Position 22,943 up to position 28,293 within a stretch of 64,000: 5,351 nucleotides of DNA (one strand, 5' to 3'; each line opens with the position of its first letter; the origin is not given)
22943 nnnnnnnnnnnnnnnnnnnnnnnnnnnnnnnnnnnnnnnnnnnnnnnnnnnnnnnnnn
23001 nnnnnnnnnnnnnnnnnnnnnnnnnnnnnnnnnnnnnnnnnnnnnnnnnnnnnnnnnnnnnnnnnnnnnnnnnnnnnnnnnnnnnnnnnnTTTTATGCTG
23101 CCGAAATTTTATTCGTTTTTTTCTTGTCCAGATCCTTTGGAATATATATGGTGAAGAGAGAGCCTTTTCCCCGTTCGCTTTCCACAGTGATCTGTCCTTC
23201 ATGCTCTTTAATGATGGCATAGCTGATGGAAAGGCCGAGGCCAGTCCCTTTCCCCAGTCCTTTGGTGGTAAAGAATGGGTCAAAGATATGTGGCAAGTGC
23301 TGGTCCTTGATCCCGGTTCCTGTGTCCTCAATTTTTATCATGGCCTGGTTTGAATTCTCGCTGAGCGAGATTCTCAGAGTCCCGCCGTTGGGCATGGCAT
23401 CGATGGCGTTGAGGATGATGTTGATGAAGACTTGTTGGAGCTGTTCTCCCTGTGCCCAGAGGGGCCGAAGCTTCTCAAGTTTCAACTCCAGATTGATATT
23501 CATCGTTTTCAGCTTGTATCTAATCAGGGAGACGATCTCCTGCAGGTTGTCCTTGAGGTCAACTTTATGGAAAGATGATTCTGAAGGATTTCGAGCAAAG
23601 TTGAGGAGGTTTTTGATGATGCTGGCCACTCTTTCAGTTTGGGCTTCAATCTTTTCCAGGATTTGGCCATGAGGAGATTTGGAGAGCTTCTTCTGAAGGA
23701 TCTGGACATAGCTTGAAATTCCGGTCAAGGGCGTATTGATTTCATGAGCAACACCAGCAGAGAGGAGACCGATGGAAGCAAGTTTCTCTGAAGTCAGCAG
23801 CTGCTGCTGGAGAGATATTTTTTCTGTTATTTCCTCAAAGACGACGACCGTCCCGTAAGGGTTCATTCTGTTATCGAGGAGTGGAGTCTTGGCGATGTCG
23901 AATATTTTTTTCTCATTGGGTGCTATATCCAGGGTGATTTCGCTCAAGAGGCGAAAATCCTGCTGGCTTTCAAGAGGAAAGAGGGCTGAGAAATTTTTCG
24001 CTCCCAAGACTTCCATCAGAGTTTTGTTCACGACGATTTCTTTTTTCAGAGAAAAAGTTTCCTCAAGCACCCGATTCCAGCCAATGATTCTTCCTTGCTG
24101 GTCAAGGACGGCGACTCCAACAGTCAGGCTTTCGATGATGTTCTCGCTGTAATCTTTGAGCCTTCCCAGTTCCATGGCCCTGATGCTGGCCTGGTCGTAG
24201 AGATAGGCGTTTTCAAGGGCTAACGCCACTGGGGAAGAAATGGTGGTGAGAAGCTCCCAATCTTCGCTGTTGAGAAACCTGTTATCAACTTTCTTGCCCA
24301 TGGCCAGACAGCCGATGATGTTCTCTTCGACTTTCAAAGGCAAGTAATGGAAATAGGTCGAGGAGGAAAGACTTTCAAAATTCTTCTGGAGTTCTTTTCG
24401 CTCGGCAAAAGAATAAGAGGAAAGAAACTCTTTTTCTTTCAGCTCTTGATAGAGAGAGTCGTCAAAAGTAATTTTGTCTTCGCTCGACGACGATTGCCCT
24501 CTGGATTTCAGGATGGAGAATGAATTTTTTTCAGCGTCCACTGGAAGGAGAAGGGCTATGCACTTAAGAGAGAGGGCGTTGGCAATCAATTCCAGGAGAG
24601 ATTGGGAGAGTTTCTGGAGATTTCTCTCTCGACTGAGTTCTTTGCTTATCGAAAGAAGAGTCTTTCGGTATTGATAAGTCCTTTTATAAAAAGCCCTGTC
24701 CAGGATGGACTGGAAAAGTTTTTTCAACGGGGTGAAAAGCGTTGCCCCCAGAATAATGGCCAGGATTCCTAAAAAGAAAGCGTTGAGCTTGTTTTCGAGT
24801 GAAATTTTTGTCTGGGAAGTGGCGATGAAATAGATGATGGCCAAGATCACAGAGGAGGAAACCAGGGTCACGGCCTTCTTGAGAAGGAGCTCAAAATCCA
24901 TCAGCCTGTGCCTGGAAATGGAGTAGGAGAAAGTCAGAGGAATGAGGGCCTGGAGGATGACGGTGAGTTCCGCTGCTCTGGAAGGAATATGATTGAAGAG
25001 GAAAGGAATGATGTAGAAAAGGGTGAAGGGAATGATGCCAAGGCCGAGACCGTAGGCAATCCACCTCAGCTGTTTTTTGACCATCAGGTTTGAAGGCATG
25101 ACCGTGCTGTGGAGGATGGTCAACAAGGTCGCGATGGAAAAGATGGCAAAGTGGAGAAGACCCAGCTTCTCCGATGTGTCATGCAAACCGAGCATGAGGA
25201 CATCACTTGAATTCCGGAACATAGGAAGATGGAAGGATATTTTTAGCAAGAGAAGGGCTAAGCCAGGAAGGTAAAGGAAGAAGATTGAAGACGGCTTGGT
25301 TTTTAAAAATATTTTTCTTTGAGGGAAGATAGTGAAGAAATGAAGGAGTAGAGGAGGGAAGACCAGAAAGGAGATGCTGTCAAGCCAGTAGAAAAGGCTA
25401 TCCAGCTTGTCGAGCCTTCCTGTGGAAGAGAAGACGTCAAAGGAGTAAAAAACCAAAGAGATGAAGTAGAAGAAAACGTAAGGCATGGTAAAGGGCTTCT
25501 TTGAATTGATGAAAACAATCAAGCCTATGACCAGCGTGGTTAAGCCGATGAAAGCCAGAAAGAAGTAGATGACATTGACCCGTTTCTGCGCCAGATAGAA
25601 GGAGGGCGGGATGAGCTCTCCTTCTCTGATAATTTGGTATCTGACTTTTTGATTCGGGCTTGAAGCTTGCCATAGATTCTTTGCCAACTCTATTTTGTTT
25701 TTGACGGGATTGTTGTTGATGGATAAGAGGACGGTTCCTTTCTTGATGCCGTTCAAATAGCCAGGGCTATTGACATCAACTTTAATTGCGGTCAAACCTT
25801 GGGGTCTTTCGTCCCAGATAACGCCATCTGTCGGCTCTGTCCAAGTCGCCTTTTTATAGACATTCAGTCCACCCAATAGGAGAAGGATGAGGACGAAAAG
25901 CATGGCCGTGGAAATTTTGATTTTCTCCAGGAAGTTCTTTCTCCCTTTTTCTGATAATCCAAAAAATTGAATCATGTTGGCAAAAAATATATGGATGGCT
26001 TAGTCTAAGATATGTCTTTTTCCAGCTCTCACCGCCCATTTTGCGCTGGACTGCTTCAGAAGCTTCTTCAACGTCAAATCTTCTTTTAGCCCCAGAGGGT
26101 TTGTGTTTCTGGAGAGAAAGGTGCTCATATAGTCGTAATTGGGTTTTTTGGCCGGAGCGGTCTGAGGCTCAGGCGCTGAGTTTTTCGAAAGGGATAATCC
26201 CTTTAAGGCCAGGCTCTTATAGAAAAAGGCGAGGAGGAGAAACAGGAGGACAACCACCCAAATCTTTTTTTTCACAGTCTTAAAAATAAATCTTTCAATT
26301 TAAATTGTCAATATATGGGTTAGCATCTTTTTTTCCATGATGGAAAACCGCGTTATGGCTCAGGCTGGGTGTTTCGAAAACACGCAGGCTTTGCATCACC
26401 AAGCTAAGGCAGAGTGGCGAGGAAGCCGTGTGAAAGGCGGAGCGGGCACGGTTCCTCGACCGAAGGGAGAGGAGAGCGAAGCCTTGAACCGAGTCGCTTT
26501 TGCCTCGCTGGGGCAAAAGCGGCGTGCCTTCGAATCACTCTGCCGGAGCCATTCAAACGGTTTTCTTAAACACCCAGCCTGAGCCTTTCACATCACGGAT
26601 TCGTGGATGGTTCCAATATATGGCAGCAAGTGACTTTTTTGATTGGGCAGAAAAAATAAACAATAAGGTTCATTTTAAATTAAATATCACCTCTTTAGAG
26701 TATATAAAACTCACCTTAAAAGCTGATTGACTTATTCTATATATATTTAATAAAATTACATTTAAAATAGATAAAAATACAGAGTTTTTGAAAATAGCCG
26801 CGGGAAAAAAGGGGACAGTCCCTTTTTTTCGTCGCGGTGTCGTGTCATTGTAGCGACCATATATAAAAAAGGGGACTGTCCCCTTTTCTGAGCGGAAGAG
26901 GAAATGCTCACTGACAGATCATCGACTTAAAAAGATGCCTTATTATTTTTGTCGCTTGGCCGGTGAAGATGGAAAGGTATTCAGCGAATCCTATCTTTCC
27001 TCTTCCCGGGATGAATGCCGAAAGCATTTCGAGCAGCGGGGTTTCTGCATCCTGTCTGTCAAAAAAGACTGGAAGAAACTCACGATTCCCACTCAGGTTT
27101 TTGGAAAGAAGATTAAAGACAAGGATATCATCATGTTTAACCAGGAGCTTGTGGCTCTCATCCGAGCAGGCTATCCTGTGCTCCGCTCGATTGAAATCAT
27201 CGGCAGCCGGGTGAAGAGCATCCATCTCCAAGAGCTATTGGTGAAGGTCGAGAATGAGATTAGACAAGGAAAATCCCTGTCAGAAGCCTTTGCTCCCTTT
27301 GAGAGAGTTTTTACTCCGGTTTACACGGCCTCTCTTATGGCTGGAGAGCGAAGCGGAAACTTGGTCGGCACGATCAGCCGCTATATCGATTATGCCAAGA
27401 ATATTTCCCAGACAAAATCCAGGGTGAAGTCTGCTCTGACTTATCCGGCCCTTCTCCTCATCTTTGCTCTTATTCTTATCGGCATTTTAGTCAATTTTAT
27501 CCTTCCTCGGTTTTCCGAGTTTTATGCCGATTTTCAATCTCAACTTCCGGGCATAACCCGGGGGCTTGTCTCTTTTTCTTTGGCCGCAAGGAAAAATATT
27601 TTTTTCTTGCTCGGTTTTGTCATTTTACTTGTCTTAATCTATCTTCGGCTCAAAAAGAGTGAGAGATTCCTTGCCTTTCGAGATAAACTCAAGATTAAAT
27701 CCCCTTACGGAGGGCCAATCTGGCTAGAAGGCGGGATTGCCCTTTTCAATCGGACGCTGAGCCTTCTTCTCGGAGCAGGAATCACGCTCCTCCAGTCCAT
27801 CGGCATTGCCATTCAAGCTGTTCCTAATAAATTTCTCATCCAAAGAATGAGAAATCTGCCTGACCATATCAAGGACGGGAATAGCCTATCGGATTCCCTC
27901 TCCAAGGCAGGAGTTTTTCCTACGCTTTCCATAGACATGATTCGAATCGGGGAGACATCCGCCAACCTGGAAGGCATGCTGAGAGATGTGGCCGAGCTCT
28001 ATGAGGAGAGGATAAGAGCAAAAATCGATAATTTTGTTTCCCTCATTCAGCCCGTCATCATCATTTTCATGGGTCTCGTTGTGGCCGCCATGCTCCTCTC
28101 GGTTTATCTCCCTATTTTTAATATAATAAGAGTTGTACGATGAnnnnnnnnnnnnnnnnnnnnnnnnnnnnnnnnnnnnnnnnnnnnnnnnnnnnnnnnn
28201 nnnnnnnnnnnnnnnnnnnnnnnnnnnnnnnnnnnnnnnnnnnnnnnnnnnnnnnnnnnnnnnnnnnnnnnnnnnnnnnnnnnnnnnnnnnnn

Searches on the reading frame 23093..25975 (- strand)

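Call 90: search_protein_families(library=pfam, proteins=[window:23093-25975:-], max_evalue=0.0001)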
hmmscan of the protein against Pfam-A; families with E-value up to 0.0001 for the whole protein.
window:23093-25975:- (960 aa): 8 families
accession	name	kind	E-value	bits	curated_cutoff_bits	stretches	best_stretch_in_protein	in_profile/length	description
PF02518.31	HATPase_c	-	3.6e-27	95.4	26.4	1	844-948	4-110/111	Histidine kinase-, DNA gyrase B-, and HSP90-like ATPase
PF00512.31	HisKA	-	2.1e-15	57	26.9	1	737-797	4-64/66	His Kinase A (phospho-acceptor) domain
PF13492.12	GAF_3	-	3.5e-11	44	27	1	452-589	1-129/129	GAF domain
PF00989.32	PAS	-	1.8e-07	31.6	22.6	1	611-713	4-110/113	PAS fold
PF13180.12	PDZ_2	-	5.9e-06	26.9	27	1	59-121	12-73/80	PDZ domain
PF14501.12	HATPase_c_5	-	1.4e-05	25.4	22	1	846-936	6-93/102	GHKL domain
PF08448.16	PAS_4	-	2.8e-05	24.7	23.1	1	615-719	2-108/110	PAS fold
PF13185.12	GAF_2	-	3.4e-05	24.5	28.6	1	451-588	2-136/136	GAF domain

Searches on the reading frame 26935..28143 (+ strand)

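Call 78: search_protein_families(library=pfam, proteins=[window:26935-28143:+], max_evalue=0.0001)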
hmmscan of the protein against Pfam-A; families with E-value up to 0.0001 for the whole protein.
window:26935-28143:+ (402 aa): 1 family
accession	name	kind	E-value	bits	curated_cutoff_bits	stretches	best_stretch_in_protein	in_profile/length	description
PF00482.28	T2SSF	-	3.7e-51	172.7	25.2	2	273-393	3-125/125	Type II secretion system (T2SS), protein F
